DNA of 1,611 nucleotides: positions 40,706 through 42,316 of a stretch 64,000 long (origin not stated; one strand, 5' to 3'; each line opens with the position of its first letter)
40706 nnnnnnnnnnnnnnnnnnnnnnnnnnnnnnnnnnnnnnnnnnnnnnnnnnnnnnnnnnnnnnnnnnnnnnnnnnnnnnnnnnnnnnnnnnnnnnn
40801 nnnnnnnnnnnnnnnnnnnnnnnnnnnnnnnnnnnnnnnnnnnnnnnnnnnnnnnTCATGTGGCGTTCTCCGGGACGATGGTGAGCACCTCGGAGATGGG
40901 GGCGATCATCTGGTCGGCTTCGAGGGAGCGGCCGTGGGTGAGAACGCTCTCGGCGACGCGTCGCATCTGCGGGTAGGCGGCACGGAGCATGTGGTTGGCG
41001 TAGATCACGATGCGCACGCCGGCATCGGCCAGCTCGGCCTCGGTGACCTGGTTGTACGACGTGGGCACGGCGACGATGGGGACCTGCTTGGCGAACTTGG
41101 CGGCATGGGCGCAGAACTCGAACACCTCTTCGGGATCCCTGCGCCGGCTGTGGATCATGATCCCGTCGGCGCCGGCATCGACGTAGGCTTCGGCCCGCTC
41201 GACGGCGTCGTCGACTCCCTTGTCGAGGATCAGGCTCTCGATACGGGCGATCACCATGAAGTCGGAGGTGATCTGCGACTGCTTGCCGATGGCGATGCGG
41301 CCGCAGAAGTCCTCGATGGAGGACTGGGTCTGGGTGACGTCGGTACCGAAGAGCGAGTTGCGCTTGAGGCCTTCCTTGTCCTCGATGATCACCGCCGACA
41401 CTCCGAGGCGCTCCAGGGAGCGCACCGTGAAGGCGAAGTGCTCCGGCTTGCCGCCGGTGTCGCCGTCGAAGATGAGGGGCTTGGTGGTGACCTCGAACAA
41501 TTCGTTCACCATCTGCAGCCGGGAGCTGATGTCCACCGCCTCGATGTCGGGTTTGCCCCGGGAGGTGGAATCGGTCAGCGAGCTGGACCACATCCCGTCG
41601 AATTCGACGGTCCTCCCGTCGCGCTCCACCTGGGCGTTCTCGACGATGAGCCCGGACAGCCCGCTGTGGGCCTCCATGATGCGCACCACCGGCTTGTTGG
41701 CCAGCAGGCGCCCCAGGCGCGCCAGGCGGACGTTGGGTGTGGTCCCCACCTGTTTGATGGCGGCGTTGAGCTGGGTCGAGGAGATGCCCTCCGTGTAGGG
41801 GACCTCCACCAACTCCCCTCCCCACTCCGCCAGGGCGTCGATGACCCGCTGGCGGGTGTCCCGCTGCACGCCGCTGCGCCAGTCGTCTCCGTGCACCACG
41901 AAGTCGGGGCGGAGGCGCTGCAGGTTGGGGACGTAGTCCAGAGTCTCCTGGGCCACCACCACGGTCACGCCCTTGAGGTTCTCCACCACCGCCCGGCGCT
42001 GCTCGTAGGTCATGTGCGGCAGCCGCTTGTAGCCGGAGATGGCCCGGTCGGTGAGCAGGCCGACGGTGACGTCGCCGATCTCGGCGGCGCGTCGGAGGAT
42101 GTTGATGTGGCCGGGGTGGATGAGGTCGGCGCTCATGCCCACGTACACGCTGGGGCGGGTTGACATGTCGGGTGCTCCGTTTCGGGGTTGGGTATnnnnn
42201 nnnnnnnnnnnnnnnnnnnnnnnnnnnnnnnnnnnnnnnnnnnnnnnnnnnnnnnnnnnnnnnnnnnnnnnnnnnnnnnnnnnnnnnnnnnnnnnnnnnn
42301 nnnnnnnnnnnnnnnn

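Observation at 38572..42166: Phosphonate core (PntC-Ppm fusion, Ppd, Fe-ADH) embedded in a glycopolymer locus predicts a 2-hydroxyethylphosphonate-decorated 'phosphonoglycan'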

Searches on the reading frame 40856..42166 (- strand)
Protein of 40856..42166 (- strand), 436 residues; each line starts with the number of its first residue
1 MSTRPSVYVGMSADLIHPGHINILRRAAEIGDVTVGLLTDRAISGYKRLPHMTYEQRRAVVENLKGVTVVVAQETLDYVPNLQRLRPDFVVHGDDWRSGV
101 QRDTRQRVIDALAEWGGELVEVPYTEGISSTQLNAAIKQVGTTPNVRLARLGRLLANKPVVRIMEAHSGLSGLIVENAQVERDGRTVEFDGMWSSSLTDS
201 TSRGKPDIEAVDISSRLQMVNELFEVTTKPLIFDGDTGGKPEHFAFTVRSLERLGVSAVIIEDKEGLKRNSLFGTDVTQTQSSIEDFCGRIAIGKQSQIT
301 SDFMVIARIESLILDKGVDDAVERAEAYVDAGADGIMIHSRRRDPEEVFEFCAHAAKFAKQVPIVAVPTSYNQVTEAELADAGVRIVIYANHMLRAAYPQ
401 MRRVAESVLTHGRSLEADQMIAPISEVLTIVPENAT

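Call 4: search_protein_families(library=pfam, proteins=[window:40856-42166:-], max_evalue=0.001)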
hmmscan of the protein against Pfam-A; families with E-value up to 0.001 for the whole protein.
window:40856-42166:- (436 aa): 2 families
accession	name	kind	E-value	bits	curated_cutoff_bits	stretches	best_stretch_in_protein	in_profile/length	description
PF13714.12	PEP_mutase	-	3.1e-59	200.9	31.5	1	154-409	4-240/240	Phosphoenolpyruvate phosphomutase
PF01467.32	CTP_transf_like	-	4.3e-12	46.8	21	1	12-133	5-130/133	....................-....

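Call 5: search_protein_families(library=ncbifam, proteins=[window:40856-42166:-], max_evalue=0.001)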
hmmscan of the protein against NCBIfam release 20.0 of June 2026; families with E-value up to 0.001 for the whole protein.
window:40856-42166:- (436 aa): 10 families
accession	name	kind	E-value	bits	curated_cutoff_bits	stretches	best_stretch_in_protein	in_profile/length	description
TIGR02320.1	PEP_mutase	equivalog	9.7e-125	415.2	319.55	1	152-434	2-283/284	phosphoenolpyruvate mutase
TIGR02321.1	Pphn_pyruv_hyd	equivalog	3.8e-46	157.5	374.4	1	171-430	18-275/290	phosphonopyruvate hydrolase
TIGR02317.1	prpB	equivalog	1.5e-28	99.8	354.4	1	151-414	5-253/285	methylisocitrate lyase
NF008455.0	PRK11320.1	equivalog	1.5e-24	86.8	353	1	199-413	51-259/295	methylisocitrate lyase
TIGR00125.1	cyt_tran_rel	domain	2.3e-14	53.3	27.7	1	7-67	2-62/65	adenylyltransferase/cytidyltransferase family protein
TIGR02199.1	rfaE_dom_II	equivalog_domain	2.8e-14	53.2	181.5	1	13-138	20-143/144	D-glycero-beta-D-manno-heptose 1-phosphate adenylyltransferase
TIGR01518.1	g3p_cytidyltrns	equivalog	2e-11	44.1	165.4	1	12-134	6-122/125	glycerol-3-phosphate cytidylyltransferase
TIGR02319.1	CPEP_Pphonmut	equivalog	1.5e-10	40.8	420.05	1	194-349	43-194/294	carboxyvinyl-carboxyphosphonate phosphorylmutase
NF008454.0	PRK11316.1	equivalog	7e-08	31.5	521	1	14-139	350-473/475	bifunctional D-glycero-beta-D-manno-heptose-7-phosphate kinase/D-glycero-beta-D-manno-heptose 1-phosphate adenylyltransferase HldE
NF001985.0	PRK00777.1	subfamily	1.4e-07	31.7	104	1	6-63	6-64/157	pantetheine-phosphate adenylyltransferase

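Call 7: search_solved_structures(query=window:40856-42166:-, max_evalue=0.001, show_alignments=2)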
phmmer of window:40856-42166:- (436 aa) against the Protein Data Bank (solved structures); distinct sequences matched with E-value up to 0.001: 25.
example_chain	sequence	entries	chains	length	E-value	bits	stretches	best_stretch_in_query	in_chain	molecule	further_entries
5x3d_A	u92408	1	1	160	1.5e-67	231.7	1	4-140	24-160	Phosphoenolpyruvate phosphomutase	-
5unc_A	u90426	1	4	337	1.7e-47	165.6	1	149-428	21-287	PHOSPHOENOLPYRUVATE PHOSPHOMUTASE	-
2dua_A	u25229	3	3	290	1.2e-43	152.9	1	173-430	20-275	Phosphonopyruvate hydrolase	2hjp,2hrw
1m1b_A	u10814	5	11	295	3.4e-39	138.3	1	148-429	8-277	PHOSPHOENOLPYRUVATE PHOSPHOMUTASE | PROTEIN (PHOSPHOENOLPYRUVATE MUTASE)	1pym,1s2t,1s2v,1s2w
1s2u_A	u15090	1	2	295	2.8e-38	135.3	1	148-429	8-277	Phosphoenolpyruvate phosphomutase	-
1xg3_A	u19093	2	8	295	2.7e-15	59.6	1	201-409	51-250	Probable methylisocitrate lyase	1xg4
9hra_A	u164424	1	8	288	6.7e-15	58.3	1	186-413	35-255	2-methylisocitrate lyase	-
1mum_A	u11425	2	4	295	6.7e-15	58.3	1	201-409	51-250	2-methylisocitrate lyase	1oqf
1o5q_A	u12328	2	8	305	6.9e-15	58.3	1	201-414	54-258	Probable methylisocitrate lyase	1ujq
9hgk_A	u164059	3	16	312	8.5e-15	58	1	186-413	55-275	2-methylisocitrate lyase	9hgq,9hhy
9hgo_A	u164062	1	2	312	2.2e-14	56.6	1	186-413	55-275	2-methylisocitrate lyase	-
9hhs_A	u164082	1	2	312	3e-14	56.2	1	186-413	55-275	2-methylisocitrate lyase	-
3elb_A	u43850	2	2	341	3.2e-14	56.1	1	12-134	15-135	Ethanolamine-phosphate cytidylyltransferase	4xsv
6t4v_C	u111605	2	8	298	1.5e-13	53.9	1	200-411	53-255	2-methylisocitrate lyase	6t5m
3eoo_A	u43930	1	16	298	1.6e-13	53.8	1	197-401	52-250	Methylisocitrate lyase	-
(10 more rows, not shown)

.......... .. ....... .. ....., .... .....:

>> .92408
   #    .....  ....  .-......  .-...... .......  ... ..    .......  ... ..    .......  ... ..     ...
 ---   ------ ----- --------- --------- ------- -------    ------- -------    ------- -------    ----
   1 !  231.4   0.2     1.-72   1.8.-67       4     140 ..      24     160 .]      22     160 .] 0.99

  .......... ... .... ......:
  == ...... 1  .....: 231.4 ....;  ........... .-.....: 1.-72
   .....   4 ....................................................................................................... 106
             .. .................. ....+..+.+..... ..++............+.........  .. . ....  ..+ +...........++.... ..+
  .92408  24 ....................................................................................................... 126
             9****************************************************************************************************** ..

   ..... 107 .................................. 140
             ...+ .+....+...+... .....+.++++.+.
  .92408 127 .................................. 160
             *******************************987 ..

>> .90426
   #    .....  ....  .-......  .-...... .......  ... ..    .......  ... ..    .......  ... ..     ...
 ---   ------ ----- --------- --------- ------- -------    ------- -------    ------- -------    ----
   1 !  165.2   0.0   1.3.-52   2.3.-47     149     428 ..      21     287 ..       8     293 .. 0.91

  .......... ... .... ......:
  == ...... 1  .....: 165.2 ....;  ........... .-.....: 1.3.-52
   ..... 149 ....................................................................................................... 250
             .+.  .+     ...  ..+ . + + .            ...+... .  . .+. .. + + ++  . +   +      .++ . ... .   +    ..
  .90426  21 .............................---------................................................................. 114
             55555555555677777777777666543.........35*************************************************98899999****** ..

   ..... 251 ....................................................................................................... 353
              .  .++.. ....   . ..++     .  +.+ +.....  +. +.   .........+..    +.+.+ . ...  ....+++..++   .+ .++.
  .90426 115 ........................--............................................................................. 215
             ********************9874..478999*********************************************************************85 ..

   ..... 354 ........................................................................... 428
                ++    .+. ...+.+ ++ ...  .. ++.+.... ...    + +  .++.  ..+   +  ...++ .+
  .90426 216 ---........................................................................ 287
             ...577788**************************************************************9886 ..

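Call 15: find_related_loci(query=window:40856-42166:-, collection=genome_contigs, flank=10000)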
Query window:40856-42166:- (436 aa) in genome_contigs; peptide patterns used: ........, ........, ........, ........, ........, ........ (x = any residue, [..] = any of these).
598 stretches matched a pattern (row limit reached: there are more); 572 encode a relative of the query (tblastn E <= 1e-3); the best 80 are kept; 80 distinct loci.
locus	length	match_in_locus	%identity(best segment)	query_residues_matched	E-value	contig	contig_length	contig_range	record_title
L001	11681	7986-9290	80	1-435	0e+0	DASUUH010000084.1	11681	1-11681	MAG TPA_asm: Jiangellaceae bacterium isolate SMAG_U1784 k141_1618170, whole genome shotgun sequence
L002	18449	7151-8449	79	1-434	0e+0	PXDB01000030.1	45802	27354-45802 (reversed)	MAG: Nitriliruptoraceae bacterium isolate T3Sed10_318R1 T3-Sed10-C778, whole genome shotgun sequence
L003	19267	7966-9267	80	3-436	0e+0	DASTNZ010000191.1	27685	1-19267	MAG TPA_asm: Jiangellaceae bacterium isolate SMAG_U2157 k141_585186, whole genome shotgun sequence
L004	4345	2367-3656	80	5-434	0e+0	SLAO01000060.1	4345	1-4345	MAG: Nitriliruptorales bacterium isolate CSSed162cmB_40R1 CSSed16-2cmB-111508, whole genome shotgun sequence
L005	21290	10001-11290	80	6-435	0e+0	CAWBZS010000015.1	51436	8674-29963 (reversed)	MAG: Ilumatobacteraceae bacterium isolate MFD03804.bin.1.260 genome assembly, contig: contig_55428, whole genome shotgun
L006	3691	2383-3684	78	1-434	0e+0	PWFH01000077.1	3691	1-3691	MAG: Egibacter sp. isolate T1Sed10_49 T1-Sed10-C35073, whole genome shotgun sequence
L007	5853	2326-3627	80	1-434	0e+0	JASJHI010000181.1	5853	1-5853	MAG: Acidimicrobiia bacterium isolate ArS5.bin.17 ArvSed_k141_1043766, whole genome shotgun sequence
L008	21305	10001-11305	79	1-435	0e+0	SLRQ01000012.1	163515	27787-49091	MAG: Deltaproteobacteria bacterium isolate CSSed165cm_581 CSSed16-5cm-9, whole genome shotgun sequence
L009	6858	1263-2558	77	3-434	0e+0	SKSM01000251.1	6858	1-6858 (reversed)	MAG: Nitriliruptoraceae bacterium isolate CSSed162cmA_520R1 CSSed16-2cmA-50630, whole genome shotgun sequence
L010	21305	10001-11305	78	1-435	0e+0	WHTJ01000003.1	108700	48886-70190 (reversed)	MAG: Propionibacteriales bacterium isolate Dino_bin33 NODE_175_length_108700_cov_15.6958, whole genome shotgun sequence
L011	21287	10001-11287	78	6-434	0e+0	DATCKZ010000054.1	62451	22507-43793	MAG TPA_asm: Natronosporangium sp. isolate SMAG_U7109 k141_49635, whole genome shotgun sequence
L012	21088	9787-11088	76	1-434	0e+0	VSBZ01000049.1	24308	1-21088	MAG: Micromonosporaceae bacterium isolate ZCMRG03 NODE_511_length_24308_cov_4.049088, whole genome shotgun sequence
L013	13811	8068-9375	73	1-436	0e+0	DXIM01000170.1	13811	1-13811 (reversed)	MAG TPA_asm: Candidatus Stackebrandtia faecavium isolate ChiGjej4B4-770 ChiGjej4B4M5__C398933_L13811_SAMN08009847, whole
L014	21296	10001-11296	76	4-435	0e+0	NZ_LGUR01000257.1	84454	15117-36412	Streptomyces viridochromogenes strain NRRL 3413 P009contig83.1, whole genome shotgun sequence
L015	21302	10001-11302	78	1-434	0e+0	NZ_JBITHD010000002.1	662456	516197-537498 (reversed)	Nonomuraea sp. NPDC050536 NPDC050536_58_H1.ctg-0002, whole genome shotgun sequence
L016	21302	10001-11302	73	1-434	0e+0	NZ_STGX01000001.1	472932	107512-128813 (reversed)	Glycomyces paridis strain CPCC 204357 scaffold7_147.3_length_472932, whole genome shotgun sequence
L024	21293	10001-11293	63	2-432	0e+0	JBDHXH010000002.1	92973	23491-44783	MAG: Ignavibacteria bacterium isolate AS-MESO-3CA.390 NODE_878_length_92973_cov_5.767536, whole genome shotgun sequence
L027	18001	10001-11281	65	6-432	0e+0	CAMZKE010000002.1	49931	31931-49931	uncultured Bacteroidales bacterium isolate RB_MAG_00005 genome assembly, contig: RB_MAG_00005_000000000145, whole genome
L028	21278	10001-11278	65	7-432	0e+0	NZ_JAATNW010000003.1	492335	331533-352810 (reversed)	Alteromonas ponticola strain MYP5 3, whole genome shotgun sequence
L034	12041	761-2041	63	6-432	0e+0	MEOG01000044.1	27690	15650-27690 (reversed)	MAG: Bacteroidetes bacterium GWF2_35_48 gwf2_scaffold_2114, whole genome shotgun sequence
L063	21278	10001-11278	64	6-431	0e+0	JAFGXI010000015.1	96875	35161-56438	MAG: Bacteroidales bacterium isolate ZodW_Metabat.352 k87_3908969, whole genome shotgun sequence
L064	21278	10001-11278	64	7-432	0e+0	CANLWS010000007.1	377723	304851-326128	uncultured Alteromonadaceae bacterium isolate 271.fasta genome assembly, contig: NODE_7, whole genome shotgun sequence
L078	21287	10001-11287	63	4-432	0e+0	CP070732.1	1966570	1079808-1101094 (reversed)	MAG: Methanobacteriota archaeon isolate bin41 chromosome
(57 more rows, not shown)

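Call 26: find_encoding_contigs(protein=window:40856-42166:-, flank=3000, max_places=4)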
Protein window:40856-42166:- (436 aa): 1 contig read that carries it; 1 place shown.
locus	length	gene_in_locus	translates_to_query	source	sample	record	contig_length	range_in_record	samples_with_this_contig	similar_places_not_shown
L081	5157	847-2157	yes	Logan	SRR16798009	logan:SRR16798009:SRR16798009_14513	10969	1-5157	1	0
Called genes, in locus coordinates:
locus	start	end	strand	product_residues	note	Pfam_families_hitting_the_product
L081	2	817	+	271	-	?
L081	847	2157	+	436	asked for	PF01467:CTP_transf_like, PF13714:PEP_mutase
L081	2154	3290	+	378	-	PF02776:TPP_enzyme_N, PF02775:TPP_enzyme_C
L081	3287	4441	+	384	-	PF00465:Fe-ADH, PF13685:Fe-ADH_2 (faint), PF25137:ADH_Fe_C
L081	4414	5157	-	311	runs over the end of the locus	PF13489:Methyltransf_23, PF08241:Methyltransf_11, PF08242:Methyltransf_12 (weak), PF13649:Methyltransf_25 (weak)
